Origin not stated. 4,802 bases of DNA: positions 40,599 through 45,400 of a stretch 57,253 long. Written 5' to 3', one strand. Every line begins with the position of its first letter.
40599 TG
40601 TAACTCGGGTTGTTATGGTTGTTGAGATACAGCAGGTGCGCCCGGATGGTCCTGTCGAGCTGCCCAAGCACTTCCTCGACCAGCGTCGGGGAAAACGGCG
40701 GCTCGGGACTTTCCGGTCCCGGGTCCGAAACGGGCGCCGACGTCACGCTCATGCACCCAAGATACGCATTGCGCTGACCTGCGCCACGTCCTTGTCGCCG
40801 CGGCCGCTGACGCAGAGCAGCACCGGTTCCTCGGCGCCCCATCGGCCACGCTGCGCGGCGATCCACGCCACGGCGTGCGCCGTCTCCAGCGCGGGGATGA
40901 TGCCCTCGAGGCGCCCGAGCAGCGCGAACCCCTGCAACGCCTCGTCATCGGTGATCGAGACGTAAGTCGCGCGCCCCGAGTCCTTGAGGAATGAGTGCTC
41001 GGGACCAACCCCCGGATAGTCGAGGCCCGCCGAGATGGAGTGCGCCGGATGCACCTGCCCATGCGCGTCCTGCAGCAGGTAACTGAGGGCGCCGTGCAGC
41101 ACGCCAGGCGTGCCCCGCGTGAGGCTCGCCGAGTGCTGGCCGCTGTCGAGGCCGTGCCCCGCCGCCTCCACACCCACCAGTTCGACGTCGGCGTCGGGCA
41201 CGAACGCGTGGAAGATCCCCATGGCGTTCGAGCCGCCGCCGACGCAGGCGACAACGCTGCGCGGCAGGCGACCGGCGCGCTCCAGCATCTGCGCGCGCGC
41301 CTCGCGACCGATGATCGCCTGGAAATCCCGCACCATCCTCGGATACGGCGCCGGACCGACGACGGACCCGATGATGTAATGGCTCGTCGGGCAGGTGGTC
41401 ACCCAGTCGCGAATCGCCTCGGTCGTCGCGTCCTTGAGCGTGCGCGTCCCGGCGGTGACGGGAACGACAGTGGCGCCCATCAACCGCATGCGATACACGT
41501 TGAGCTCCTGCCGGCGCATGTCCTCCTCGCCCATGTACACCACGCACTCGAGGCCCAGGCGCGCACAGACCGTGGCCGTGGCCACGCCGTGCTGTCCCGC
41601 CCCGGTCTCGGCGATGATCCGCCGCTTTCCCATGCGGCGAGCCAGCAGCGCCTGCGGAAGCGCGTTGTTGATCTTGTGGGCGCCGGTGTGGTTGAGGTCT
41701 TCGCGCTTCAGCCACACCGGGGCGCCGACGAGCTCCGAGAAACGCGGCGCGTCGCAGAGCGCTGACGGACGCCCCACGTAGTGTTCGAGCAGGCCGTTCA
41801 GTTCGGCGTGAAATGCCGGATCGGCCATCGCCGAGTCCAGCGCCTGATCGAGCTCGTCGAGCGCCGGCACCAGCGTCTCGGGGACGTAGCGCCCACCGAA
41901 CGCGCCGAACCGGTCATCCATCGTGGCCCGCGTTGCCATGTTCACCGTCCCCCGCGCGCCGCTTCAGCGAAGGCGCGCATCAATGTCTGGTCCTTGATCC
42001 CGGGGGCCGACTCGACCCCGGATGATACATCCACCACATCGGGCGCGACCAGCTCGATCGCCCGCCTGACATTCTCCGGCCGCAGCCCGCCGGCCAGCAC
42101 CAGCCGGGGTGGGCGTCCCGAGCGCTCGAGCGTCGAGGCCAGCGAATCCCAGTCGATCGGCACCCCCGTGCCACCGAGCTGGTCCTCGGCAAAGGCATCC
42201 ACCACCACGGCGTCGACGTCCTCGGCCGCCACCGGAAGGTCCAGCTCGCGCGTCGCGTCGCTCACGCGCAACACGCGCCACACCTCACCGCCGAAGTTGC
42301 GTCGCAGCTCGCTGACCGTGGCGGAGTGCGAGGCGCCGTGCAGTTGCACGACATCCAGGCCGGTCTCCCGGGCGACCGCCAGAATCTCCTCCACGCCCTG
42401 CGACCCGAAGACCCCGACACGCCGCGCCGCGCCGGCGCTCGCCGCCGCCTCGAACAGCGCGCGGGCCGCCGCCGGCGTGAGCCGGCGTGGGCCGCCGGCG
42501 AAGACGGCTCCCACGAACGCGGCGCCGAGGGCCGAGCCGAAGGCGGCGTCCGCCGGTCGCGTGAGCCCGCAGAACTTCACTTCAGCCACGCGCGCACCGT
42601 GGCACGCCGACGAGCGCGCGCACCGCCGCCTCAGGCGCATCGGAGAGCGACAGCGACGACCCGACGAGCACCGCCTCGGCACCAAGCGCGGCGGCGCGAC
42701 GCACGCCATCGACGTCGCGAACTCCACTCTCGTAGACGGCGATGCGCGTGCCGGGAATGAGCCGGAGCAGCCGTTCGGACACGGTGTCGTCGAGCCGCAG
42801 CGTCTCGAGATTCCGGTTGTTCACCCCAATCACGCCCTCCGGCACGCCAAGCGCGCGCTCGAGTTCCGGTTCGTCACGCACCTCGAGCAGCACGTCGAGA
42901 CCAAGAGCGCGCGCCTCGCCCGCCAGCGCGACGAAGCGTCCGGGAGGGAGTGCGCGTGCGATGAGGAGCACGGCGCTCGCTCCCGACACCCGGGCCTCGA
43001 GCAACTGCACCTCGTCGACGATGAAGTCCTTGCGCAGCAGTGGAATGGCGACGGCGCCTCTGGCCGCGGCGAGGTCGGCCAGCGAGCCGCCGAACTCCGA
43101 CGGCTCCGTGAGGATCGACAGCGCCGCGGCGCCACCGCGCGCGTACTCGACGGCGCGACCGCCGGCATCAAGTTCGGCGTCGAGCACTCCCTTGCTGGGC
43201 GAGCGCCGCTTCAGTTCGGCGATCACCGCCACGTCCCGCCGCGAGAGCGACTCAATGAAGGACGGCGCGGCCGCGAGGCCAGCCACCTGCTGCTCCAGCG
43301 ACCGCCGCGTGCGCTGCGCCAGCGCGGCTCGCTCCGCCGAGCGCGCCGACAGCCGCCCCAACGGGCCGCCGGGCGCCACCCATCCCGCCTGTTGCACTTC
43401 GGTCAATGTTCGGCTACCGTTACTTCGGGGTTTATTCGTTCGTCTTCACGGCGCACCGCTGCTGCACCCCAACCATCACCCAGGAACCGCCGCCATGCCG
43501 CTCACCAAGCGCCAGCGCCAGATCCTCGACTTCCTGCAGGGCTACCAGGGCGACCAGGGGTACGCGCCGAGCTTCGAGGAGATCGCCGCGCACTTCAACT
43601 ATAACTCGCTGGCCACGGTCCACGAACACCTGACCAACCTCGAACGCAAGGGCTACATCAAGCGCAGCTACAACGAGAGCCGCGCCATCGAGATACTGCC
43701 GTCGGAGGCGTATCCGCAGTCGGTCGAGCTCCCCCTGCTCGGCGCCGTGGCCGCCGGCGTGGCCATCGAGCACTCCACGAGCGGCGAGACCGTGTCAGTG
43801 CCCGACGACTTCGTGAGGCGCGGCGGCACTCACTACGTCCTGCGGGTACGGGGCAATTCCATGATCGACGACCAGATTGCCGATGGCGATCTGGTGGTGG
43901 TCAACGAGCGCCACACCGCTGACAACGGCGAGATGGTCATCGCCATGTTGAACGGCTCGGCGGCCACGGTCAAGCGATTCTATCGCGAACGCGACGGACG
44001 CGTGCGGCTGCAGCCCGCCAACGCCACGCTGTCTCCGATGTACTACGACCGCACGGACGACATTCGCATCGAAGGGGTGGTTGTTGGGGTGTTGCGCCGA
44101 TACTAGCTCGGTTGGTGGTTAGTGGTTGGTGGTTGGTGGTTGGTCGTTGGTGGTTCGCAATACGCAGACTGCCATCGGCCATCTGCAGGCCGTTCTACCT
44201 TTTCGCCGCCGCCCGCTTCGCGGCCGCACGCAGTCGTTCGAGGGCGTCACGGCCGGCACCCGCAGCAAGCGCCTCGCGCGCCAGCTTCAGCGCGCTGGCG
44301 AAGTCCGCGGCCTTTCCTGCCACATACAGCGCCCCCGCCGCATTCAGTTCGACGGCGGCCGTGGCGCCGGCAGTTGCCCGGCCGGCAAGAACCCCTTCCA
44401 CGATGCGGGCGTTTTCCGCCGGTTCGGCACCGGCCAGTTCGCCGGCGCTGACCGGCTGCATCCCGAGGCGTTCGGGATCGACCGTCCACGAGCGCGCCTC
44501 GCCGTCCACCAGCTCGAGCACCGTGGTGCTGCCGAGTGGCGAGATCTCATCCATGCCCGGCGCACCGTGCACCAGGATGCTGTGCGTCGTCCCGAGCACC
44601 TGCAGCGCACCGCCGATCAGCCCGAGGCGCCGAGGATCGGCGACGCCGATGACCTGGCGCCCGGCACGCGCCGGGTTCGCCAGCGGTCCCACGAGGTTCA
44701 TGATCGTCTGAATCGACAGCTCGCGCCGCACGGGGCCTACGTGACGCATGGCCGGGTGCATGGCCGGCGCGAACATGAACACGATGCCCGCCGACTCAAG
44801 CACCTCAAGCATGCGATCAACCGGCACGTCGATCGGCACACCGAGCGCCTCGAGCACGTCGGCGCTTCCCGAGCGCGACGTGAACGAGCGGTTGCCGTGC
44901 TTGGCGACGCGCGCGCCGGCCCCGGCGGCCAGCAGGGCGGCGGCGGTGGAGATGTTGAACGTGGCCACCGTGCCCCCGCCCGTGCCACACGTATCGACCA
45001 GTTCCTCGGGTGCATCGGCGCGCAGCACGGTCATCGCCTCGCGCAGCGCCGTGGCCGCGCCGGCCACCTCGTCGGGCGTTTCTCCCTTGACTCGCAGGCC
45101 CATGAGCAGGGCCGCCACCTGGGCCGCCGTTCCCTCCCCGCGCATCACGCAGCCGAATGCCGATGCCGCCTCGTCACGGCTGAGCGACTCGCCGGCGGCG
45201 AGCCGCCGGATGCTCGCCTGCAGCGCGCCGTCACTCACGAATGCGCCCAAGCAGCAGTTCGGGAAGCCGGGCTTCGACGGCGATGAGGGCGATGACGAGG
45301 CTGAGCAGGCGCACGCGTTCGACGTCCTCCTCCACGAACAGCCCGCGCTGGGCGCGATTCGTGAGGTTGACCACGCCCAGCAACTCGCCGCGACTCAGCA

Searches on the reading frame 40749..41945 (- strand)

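Call 55: search_protein_families(library=pfam, proteins=[window:40749-41945:-], max_evalue=0.00001)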
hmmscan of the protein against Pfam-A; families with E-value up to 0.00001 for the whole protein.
window:40749-41945:- (398 aa): 1 family
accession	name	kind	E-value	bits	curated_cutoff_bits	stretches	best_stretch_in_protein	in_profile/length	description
PF00291.31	PALP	-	2.1e-44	152.5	35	1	59-381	6-295/295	Pyridoxal-phosphate dependent enzyme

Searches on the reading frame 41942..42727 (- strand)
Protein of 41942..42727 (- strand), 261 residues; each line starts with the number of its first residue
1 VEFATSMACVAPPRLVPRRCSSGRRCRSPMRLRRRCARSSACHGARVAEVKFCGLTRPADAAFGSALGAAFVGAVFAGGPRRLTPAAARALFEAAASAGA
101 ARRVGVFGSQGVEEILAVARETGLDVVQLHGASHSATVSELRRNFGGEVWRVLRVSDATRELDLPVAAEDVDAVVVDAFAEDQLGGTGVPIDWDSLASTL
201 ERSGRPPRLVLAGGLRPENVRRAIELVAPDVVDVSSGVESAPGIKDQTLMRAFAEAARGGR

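Call 55: search_protein_families(library=pfam, proteins=[window:41942-42727:-], max_evalue=0.00001)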
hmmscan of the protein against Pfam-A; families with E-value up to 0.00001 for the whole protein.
window:41942-42727:- (261 aa): 1 family
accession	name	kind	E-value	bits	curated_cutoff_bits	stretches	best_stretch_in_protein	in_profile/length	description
PF00697.28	PRAI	-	4.6e-38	131.3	22.7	1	51-255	2-192/193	N-(5'phosphoribosyl)anthranilate (PRA) isomerase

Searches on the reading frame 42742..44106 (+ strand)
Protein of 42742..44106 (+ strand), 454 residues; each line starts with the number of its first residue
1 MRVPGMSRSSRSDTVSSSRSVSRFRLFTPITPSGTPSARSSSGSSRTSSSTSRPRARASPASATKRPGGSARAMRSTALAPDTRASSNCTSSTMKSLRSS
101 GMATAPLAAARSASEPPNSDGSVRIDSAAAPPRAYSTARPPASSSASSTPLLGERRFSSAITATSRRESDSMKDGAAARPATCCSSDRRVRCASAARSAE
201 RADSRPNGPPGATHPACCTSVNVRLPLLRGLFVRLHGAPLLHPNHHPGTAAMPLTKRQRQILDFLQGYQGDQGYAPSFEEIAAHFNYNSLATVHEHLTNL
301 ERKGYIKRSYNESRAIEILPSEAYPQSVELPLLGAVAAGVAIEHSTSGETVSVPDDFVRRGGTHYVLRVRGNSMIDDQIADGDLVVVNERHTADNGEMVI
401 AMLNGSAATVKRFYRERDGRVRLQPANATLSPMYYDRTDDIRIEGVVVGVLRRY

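Call 55: search_protein_families(library=pfam, proteins=[window:42742-44106:+], max_evalue=0.00001)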
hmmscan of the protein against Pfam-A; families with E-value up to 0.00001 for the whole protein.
window:42742-44106:+ (454 aa): 2 families
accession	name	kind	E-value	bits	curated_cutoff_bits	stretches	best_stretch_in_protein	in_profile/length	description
PF00717.28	Peptidase_S24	-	5.6e-29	100.6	23.3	1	331-448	1-116/116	Peptidase S24-like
PF01726.22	LexA_DNA_bind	-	9.7e-19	67.4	23.7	1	253-315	3-65/65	LexA DNA binding domain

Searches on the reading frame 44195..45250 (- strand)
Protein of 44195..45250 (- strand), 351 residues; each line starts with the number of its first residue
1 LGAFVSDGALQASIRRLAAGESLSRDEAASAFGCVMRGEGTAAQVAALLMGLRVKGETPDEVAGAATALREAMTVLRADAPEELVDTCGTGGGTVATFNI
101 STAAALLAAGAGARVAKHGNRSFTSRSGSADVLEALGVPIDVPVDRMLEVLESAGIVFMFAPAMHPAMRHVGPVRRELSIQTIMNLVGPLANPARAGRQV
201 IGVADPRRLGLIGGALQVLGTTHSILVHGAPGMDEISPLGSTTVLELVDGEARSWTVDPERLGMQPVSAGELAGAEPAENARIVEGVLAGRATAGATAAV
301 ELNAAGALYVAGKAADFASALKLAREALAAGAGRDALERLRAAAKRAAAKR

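Call 55: search_protein_families(library=pfam, proteins=[window:44195-45250:-], max_evalue=0.00001)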
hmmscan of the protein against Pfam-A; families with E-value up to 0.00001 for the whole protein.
window:44195-45250:- (351 aa): 2 families
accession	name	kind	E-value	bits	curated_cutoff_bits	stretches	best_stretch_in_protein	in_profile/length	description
PF00591.27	Glycos_transf_3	-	4.2e-81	272.8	27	1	83-332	3-251/253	Glycosyl transferase family, a/b domain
PF02885.22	Glycos_trans_3N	-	3.5e-20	72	26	1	14-72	4-62/63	Glycosyl transferase family, helical bundle domain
